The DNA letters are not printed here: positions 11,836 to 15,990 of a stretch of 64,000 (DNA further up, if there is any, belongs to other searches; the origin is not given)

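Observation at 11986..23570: Candidate undescribed catabolic module: ATP-dependent hydantoinase/oxoprolinase homologues + class III aminotransferase + BKACE + ketoreductase + ABM monooxygenase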

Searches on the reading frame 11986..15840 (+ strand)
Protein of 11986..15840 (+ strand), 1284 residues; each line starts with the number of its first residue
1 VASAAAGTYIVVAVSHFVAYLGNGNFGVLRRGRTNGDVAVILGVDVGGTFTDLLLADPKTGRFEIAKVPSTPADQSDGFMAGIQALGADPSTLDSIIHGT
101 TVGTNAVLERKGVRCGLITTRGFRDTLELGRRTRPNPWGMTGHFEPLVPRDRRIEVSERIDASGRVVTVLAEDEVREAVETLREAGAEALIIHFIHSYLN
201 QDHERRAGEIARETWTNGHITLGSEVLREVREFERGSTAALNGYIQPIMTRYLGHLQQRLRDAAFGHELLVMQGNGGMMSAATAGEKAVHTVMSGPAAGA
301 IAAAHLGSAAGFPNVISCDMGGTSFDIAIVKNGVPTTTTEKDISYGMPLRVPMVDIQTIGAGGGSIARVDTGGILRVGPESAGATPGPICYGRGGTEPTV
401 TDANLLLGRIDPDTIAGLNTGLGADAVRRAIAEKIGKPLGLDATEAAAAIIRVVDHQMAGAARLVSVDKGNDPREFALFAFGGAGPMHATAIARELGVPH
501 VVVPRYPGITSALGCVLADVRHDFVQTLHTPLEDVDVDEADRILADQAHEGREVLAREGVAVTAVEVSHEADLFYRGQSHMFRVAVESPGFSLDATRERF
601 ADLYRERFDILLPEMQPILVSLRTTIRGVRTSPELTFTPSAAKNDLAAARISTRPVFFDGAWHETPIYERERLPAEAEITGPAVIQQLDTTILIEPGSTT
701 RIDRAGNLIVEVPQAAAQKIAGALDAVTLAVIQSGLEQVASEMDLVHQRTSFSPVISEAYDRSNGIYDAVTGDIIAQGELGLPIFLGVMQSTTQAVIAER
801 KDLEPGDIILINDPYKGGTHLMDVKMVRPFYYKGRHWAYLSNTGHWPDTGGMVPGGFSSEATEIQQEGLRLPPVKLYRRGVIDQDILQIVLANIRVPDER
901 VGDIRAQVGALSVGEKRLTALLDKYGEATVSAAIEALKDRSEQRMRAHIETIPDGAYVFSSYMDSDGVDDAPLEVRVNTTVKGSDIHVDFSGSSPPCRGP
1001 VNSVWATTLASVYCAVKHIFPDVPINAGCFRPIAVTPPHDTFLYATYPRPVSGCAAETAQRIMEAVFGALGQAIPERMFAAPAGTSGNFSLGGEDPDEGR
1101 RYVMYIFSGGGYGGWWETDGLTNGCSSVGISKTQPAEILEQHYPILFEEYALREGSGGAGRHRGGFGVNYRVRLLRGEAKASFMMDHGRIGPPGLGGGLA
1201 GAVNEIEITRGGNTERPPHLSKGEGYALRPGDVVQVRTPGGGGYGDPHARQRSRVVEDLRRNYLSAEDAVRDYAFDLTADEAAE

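Call 3: search_protein_families(library=pfam, proteins=[window:11986-15840:+])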
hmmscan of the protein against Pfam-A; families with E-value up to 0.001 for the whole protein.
window:11986-15840:+ (1284 aa): 4 families
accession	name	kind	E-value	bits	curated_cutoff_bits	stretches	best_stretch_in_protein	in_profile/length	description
PF02538.19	Hydantoinase_B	-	1.2e-168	562.3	26.8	1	725-1247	1-519/519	Hydantoinase B/oxoprolinase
PF01968.24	Hydantoinase_A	-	6.8e-96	321.4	22.9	1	235-523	1-290/291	Hydantoinase/oxoprolinase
PF05378.19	Hydant_A_N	-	6.1e-53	179.6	25.2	1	42-214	2-175/176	Hydantoinase/oxoprolinase N-terminal region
PF19278.4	Hydant_A_C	-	1.4e-12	47.8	21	1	629-704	109-184/193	Hydantoinase/oxoprolinase C-terminal domain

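Call 4: search_protein_families(library=ncbifam, proteins=[window:11986-15840:+])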
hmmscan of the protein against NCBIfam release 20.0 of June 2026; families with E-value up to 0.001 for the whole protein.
window:11986-15840:+ (1284 aa): 5 families
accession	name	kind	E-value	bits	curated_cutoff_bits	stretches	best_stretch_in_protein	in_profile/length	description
NF050156.1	CapLactmsAlpCapA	equivalog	3.5e-165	551.1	1000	1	42-709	3-684/689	caprolactamase subunit alpha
NF042975.2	AcphenoCarb_ApcC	equivalog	2.4e-107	360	1500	1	37-720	6-719/733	acetophenone carboxylase subunit gamma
NF050157.1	CapLactmsBetCapB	equivalog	1e-99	334.4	1000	1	725-1278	2-560/577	caprolactamase subunit beta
NF042960.1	AcphenoCarb_ApcA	equivalog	4.5e-60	203.6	1250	1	42-708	4-653/658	acetophenone carboxylase subunit alpha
NF042976.1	AcphenoCarb_ApcD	equivalog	1.9e-29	102.5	1500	1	712-1168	16-483/685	acetophenone carboxylase subunit delta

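Call 23: search_solved_structures(query=window:11986-15840:+, max_evalue=1e-10)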
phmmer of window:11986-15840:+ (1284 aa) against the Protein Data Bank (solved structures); distinct sequences matched with E-value up to 1e-10: 8.
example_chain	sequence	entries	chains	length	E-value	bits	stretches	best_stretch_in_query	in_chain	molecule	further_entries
7hk5_A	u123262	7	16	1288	8.6e-219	732.4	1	42-1276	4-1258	N-methylhydantoinase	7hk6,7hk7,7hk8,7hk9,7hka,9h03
6yra_A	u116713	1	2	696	4e-119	402.2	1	42-705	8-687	5-oxoprolinase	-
5l9w_B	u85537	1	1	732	2.1e-104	353.5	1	34-723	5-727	Acetophenone carboxylase gamma subunit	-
6yra_B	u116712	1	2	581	1e-80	275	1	723-1275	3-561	Hydantoinase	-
5svb_B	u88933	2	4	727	1.1e-80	274.9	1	40-703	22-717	Acetone carboxylase beta subunit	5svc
5m45_B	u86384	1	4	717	3.2e-80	273.3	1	41-703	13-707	Acetone carboxylase beta subunit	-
5l9w_b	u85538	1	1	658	1.2e-44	155.5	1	43-524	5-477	Acetophenone carboxylase alpha subunit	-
5l9w_A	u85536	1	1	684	5.4e-27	97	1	801-1168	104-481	Acetophenone carboxylase delta subunit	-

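Call 56: search_dna_similar(query=window:12067-15840:+, collection=plasmids, mode=protein, max_rows=30, max_evalue=1e-100)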
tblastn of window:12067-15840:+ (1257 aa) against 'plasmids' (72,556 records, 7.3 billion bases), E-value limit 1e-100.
Records with a match: 864; places in all: 1120; records where one place covers at least 80% of the query: 803.
Best place of each record, by identity: <60% 864.
By first word of the organism name: Agrobacterium 170; Rhizobium 150; Sinorhizobium 113; Pseudosulfitobacter 49; Paracoccus 28; Sulfitobacter 20; Ensifer 15; Azospirillum 12; Paraburkholderia 12; Burkholderia 12; and 102 more.
By predicted mobility (MOB-suite, as given by PLSDB): non-mobilizable 498; conjugative 256; mobilizable 110.
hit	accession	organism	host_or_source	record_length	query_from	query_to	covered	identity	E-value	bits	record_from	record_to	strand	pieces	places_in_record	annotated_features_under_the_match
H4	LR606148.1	Rhizobium sp. Q54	paddy soil contaminated with arsenic ...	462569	10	1237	98%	57.5%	0e+0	1358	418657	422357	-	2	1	hydantoinase/oxoprolinase family protein | methylhydantoinase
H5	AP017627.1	Pleomorphomonas sp. SM30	-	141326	12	1257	98%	56.0%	0e+0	1286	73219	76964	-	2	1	apc3: acetophenone carboxylase gamma subunit | apc4: acetophenone carboxylase delta subunit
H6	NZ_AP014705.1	Methylobacterium aquaticum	-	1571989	10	1245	97%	55.7%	0e+0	1257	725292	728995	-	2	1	none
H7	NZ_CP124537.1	Fuscovulum ytuae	pure culture,sediment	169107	13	1244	97%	55.3%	0e+0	1258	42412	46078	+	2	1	hydantoinase/oxoprolinase family protein | hydantoinase B/oxoprolinase family protein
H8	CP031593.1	Paracoccaceae bacterium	Isolate culture,marine surface water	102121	1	1246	99%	54.3%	0e+0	1257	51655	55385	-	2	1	apc3_11: Acetophenone carboxylase gamma subunit | apc4_9: Acetophenone carboxylase delta subunit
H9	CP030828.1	Neorhizobium sp. NCHU2750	Rosa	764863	14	1242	97%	55.0%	0e+0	1245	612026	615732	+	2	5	hyuA: N-methylhydantoinase A | hyuB: N-methylhydantoinase B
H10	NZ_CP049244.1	Allorhizobium pseudoryzae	cell culture,soil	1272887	12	1253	98%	54.3%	0e+0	1267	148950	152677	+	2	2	none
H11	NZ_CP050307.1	Rhizobium lusitanum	Oxytropis pumilio,cell culture,root ...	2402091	14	1253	98%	54.3%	0e+0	1248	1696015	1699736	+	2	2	none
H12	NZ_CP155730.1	Sagittula stellata E-37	Pure Culture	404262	16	1244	97%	54.3%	0e+0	1273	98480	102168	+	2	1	hydantoinase/oxoprolinase family protein | hydantoinase B/oxoprolinase family protein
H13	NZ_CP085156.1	Pseudosulfitobacter sp. DSM 107133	cell culture,Seawater from the North ...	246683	16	1244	97%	54.2%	0e+0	1268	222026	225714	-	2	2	hydantoinase/oxoprolinase family protein | hydantoinase B/oxoprolinase family protein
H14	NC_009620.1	Sinorhizobium medicae WSM419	-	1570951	4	1242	98%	53.3%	0e+0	1252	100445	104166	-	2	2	none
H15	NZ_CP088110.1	Sinorhizobium medicae WSM1115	cell culture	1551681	4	1242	98%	53.3%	0e+0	1251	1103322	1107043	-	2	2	none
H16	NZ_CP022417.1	Pseudosulfitobacter pseudonitzschiae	Skeletonema marinoi strain RO5AC,Cell ...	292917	16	1251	97%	53.2%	0e+0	1257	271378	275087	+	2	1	hydantoinase/oxoprolinase family protein | hydantoinase B/oxoprolinase family protein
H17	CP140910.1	Sinorhizobium medicae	Medicago lupulina,whole organism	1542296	4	1242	98%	52.8%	0e+0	1255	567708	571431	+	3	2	hydantoinase/oxoprolinase family protein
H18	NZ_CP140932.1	Sinorhizobium medicae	Medicago lupulina,whole organism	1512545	4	1242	98%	52.8%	0e+0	1255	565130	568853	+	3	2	none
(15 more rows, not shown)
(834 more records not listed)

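Call 57: get_annotated_region(hit=H4, flank=9000)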
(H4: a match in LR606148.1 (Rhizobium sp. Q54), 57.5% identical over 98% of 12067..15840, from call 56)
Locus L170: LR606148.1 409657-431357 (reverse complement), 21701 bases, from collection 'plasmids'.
description: Rhizobium sp. Q54 genome assembly, plasmid: 5
organism: Rhizobium sp. Q54 (NCBI taxid 1335060)
taxonomy: Bacteria; Pseudomonadota; Alphaproteobacteria; Hyphomicrobiales; Rhizobiaceae; Rhizobium; Rhizobium sp. Q54
host: -; source: paddy soil contaminated with arsenic due to geogenic reasons; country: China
typing (MOB-suite, as given by PLSDB): conjugative; relaxase MOBQ; mating-pair formation MPF_T
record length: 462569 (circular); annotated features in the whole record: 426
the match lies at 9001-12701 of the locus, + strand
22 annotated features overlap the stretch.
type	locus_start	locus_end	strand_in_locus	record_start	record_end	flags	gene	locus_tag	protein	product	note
CDS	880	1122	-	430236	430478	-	-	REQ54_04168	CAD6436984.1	hypothetical protein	-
CDS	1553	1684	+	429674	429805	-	-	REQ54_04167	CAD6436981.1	hypothetical protein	-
CDS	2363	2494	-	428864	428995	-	-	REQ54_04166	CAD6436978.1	hypothetical protein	-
CDS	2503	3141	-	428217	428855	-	-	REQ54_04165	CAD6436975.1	IS3 family transposase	-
CDS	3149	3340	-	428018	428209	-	-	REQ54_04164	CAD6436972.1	hypothetical protein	-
CDS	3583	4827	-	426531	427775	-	-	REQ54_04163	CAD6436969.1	IS66 family transposase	-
CDS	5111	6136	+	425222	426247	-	-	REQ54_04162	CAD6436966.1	C4-dicarboxylate ABC transporter substrate-binding protein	-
CDS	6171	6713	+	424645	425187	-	-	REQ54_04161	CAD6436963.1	TRAP transporter permease DctQ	-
CDS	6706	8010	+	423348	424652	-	-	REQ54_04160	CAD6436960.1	TRAP transporter permease DctM/Q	-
CDS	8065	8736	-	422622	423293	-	-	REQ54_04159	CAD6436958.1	IclR family transcriptional regulator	-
CDS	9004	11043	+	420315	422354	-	-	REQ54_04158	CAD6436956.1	hydantoinase/oxoprolinase family protein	-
CDS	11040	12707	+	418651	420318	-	-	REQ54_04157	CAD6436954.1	methylhydantoinase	-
CDS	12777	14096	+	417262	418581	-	-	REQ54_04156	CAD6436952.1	aspartate aminotransferase family protein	-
CDS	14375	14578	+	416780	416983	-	-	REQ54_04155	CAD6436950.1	hydroxymethylglutaryl-CoA lyase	-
CDS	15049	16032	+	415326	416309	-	-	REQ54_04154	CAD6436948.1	LacI family transcriptional regulator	-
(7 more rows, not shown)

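Call 58: get_annotated_region(hit=H12, flank=9000)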
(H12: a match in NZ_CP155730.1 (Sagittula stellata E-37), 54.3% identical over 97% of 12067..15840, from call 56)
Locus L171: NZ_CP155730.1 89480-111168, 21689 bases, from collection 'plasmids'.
description: Sagittula stellata E-37 plasmid unnamed1, complete sequence
organism: Sagittula stellata E-37 (NCBI taxid 388399)
taxonomy: Bacteria; Pseudomonadota; Alphaproteobacteria; Rhodobacterales; Roseobacteraceae; Sagittula; Sagittula stellata; Sagittula stellata E-37
host: -; source: Pure Culture; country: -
typing (MOB-suite, as given by PLSDB): conjugative; replicon rep_cluster_508; relaxase MOBP; mating-pair formation MPF_T
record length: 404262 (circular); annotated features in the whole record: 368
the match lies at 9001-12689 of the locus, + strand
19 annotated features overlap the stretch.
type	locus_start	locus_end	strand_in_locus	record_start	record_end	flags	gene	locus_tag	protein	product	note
CDS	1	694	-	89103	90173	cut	-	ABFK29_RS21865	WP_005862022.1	aromatic ring-hydroxylating dioxygenase subunit alpha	-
CDS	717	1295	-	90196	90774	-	-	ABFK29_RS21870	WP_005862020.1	amino acid synthesis family protein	-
CDS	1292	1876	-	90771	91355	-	-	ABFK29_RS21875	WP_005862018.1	amino acid synthesis family protein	-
CDS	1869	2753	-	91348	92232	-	-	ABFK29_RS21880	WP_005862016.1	UPF0280 family protein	-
CDS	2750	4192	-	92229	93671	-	-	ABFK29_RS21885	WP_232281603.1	6-hydroxynicotinate reductase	-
CDS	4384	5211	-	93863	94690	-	-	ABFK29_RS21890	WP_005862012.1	ferredoxin--NADP reductase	-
CDS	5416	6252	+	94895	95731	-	-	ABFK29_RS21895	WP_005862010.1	FAD binding domain-containing protein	-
CDS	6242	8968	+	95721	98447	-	-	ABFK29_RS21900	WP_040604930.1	molybdopterin cofactor-binding domain-containing protein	-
CDS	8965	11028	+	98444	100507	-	-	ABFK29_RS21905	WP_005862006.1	hydantoinase/oxoprolinase family protein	-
CDS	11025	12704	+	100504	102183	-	-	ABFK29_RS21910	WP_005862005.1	hydantoinase B/oxoprolinase family protein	-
CDS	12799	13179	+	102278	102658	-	-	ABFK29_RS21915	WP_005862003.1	DDE-type integrase/transposase/recombinase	-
CDS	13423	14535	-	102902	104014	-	-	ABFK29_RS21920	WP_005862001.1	PrpF domain-containing protein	-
CDS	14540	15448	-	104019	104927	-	prpB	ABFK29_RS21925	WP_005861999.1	methylisocitrate lyase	GO:0019629 - propionate catabolic process, 2-methylcitrate cycle [Evidence IEA]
CDS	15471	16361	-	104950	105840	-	-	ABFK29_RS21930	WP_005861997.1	fumarylacetoacetate hydrolase family protein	-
CDS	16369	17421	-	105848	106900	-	-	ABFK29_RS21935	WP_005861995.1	cupin domain-containing protein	-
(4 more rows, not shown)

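Call 71: get_annotated_region(hit=H14, flank=9000)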
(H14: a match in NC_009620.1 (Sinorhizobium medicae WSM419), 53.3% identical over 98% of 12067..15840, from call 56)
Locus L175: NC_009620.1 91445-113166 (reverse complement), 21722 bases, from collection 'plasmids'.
description: Sinorhizobium medicae WSM419 plasmid pSMED01, complete sequence
organism: Sinorhizobium medicae WSM419 (NCBI taxid 366394)
taxonomy: Bacteria; Pseudomonadota; Alphaproteobacteria; Hyphomicrobiales; Rhizobiaceae; Sinorhizobium; Sinorhizobium medicae; Sinorhizobium medicae WSM419
host: -; source: -; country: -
typing (MOB-suite, as given by PLSDB): mobilizable; relaxase MOBQ
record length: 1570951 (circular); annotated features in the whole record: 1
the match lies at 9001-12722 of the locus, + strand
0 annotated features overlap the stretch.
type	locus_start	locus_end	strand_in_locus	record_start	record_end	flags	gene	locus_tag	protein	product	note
